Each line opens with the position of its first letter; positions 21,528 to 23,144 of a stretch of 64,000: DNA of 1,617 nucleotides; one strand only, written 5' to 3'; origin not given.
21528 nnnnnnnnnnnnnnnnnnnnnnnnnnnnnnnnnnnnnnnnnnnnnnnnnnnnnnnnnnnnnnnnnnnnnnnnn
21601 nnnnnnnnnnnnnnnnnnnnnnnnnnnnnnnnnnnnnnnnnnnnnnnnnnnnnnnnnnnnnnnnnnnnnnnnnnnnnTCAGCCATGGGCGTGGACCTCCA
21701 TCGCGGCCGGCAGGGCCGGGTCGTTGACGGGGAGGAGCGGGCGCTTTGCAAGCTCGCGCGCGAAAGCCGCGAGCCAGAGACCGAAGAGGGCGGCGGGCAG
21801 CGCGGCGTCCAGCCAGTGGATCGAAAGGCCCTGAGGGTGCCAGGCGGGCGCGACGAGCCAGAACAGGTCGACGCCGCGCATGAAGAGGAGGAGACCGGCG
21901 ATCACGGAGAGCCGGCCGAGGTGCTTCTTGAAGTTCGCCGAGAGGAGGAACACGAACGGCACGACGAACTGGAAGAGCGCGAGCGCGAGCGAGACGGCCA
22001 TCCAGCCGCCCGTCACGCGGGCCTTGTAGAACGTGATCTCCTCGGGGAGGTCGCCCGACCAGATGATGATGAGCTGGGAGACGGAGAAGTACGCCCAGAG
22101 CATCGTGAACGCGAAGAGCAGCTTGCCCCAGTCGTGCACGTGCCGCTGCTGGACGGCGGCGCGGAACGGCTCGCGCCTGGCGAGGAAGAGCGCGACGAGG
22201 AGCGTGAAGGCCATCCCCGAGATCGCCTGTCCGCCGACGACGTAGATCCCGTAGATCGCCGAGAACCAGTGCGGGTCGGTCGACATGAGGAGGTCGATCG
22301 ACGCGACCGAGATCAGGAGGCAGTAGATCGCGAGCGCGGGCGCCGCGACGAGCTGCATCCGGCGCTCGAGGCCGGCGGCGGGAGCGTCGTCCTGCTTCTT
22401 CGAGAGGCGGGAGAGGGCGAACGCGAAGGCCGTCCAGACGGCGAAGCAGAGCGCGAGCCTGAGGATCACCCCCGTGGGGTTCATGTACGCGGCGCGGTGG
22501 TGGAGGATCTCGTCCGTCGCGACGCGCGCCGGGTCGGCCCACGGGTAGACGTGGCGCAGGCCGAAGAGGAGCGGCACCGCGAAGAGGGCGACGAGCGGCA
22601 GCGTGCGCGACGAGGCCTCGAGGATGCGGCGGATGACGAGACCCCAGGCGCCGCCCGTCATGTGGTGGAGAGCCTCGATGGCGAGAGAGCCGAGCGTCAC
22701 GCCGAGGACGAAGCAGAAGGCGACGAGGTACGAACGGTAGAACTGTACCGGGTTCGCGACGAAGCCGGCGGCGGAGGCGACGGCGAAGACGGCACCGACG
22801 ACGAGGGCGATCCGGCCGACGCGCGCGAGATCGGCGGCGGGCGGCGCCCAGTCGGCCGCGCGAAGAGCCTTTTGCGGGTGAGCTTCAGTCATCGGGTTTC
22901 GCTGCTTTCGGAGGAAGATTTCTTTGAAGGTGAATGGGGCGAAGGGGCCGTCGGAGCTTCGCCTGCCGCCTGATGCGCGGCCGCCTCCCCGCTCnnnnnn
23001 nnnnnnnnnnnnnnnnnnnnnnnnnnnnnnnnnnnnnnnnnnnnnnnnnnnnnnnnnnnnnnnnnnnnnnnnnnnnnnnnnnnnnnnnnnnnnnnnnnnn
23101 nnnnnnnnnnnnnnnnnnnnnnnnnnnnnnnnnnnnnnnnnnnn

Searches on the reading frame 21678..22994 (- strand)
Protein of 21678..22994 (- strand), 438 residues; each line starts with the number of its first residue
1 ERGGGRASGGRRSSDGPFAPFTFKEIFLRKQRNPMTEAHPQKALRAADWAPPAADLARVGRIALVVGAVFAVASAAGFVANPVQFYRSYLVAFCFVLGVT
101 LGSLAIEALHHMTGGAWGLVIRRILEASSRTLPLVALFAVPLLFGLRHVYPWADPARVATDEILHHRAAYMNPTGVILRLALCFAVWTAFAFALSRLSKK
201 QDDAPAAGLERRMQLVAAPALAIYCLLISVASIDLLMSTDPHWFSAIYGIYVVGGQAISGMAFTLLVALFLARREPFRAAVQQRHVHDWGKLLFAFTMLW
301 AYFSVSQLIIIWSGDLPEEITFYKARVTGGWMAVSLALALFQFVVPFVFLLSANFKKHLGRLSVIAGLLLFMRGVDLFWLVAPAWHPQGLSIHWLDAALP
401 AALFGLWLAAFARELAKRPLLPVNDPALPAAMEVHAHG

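Call 14: search_protein_families(library=pfam, proteins=[window:21678-22994:-])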
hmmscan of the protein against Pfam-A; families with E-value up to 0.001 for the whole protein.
window:21678-22994:- (438 aa): 0 families

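Call 54: find_homologous_proteins(query=window:21678-22892:-, max_evalue=1e-20)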
Query window:21678-22892:- (404 aa): 3977 proteins with E <= 1e-20 among 8000 candidates; the best 120 are listed.
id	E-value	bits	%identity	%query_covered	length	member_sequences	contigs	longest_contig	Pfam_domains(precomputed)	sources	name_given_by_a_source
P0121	2.2e-246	836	94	100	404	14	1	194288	-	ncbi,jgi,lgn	ncbi:MAG TPA: hypothetical protein VGM13_03585 [Thermoanaerobaculia bacterium]|jgi:hypothetical prot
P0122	8.1e-232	788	88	100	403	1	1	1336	-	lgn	-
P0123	5.4e-231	785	88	100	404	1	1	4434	-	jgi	jgi:hypothetical protein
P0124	4.8e-227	772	86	100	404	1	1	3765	-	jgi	jgi:hypothetical protein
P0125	2.1e-222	757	85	100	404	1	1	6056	-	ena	-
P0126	6.7e-222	755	85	100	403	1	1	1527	-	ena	-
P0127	4.3e-217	739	93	88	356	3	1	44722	-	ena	-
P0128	3.0e-215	733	81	100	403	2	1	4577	-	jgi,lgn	-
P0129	1.3e-214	731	81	100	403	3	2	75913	-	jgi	jgi:hypothetical protein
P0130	8.7e-214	728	85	97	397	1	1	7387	-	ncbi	-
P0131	9.9e-214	728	81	100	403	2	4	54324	-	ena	-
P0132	2.4e-213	727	81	100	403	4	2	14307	-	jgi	jgi:hypothetical protein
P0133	1.2e-209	715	82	97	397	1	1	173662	-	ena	-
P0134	8.4e-208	709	78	100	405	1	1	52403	-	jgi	jgi:hypothetical protein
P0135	1.7e-207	708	79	100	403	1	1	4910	-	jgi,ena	-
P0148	1.5e-197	675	76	100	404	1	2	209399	-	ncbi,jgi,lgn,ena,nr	ncbi:MAG TPA: hypothetical protein VMN04_13340 [Thermoanaerobaculia bacterium]|nr:hypothetical prote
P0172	1.4e-180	619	72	98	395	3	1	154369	-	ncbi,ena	-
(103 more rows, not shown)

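Call 55: find_encoding_contigs(protein=P0121, flank=4000, max_places=1)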
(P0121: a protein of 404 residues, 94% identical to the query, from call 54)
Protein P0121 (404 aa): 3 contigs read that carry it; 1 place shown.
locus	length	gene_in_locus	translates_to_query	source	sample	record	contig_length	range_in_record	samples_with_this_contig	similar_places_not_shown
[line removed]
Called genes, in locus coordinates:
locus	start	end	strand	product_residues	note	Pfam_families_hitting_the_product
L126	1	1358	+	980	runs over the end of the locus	PF01568:Molydop_binding (faint), PF12838:Fer4_7 (weak), PF13183:Fer4_8 (faint), PF13247:Fer4_11 (weak)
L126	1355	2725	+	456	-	PF03916:NrfD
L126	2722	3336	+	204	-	PF11821:ActD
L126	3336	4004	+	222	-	PF00034:Cytochrom_C (weak), PF13442:Cytochrome_CBB3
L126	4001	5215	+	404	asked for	-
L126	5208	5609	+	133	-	-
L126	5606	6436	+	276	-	PF02630:SCO1-SenC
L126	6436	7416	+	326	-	PF13473:Cupredoxin_1 (faint), PF00116:COX2, PF00034:Cytochrom_C, PF13442:Cytochrome_CBB3 (weak)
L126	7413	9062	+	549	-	PF00115:COX1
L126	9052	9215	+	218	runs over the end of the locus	PF00510:COX3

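Call 56: find_encoding_contigs(protein=P0133, flank=4000, max_places=1)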
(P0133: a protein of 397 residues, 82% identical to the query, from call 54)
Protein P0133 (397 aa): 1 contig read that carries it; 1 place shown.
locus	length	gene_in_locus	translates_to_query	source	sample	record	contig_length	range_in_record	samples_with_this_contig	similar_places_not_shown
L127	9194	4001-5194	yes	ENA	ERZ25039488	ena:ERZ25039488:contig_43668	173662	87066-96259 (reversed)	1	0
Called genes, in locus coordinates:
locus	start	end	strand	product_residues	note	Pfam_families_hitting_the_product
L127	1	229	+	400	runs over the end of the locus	-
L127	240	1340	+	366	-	PF13237:Fer4_10 (faint), PF12838:Fer4_7 (weak), PF13183:Fer4_8 (faint), PF13247:Fer4_11, PF12838:Fer4_7 (weak)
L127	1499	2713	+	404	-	PF03916:NrfD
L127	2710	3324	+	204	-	PF11821:ActD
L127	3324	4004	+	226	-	PF00034:Cytochrom_C, PF13442:Cytochrome_CBB3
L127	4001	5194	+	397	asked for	-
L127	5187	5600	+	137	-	-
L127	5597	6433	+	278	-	PF02630:SCO1-SenC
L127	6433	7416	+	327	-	PF13473:Cupredoxin_1 (faint), PF00116:COX2, PF00034:Cytochrom_C (weak), PF13442:Cytochrome_CBB3 (weak)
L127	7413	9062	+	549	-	PF00115:COX1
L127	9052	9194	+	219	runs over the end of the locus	PF00510:COX3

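Call 57: find_encoding_contigs(protein=P0148, flank=4000, max_places=1)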
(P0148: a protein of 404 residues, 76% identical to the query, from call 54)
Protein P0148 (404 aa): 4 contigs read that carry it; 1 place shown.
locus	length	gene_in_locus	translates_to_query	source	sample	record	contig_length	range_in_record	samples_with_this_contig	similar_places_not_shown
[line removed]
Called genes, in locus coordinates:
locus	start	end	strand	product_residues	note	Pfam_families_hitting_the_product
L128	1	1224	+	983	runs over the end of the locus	PF01568:Molydop_binding (weak), PF12838:Fer4_7 (weak), PF13183:Fer4_8 (faint), PF13247:Fer4_11 (weak)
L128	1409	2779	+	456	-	PF03916:NrfD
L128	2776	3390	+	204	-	PF11821:ActD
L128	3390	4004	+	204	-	PF00034:Cytochrom_C (faint), PF13442:Cytochrome_CBB3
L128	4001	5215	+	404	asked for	-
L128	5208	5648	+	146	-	-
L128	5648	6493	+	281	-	PF02630:SCO1-SenC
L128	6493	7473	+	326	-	PF00116:COX2, PF00034:Cytochrom_C (weak), PF13442:Cytochrome_CBB3 (weak)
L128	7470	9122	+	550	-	PF00115:COX1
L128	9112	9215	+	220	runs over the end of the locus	PF00510:COX3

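Call 58: find_encoding_contigs(protein=P0172, flank=4000, max_places=1)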
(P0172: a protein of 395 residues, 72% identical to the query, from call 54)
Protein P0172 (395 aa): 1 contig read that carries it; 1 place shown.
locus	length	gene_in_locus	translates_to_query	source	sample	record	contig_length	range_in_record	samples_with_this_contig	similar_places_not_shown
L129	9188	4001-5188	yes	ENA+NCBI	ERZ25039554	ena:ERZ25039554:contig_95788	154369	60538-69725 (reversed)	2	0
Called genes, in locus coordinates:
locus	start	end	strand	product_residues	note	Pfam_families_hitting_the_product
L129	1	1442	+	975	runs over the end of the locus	PF01568:Molydop_binding (weak), PF12838:Fer4_7 (weak), PF13183:Fer4_8 (faint), PF13247:Fer4_11 (weak)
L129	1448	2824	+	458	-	PF03916:NrfD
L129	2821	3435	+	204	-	PF11821:ActD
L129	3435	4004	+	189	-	PF00034:Cytochrom_C (weak), PF13442:Cytochrome_CBB3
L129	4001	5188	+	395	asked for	-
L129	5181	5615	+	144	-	-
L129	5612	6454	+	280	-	PF02630:SCO1-SenC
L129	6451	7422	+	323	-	PF00116:COX2, PF00034:Cytochrom_C (weak), PF13442:Cytochrome_CBB3 (weak)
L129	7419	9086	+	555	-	PF00115:COX1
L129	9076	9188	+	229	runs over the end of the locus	PF00510:COX3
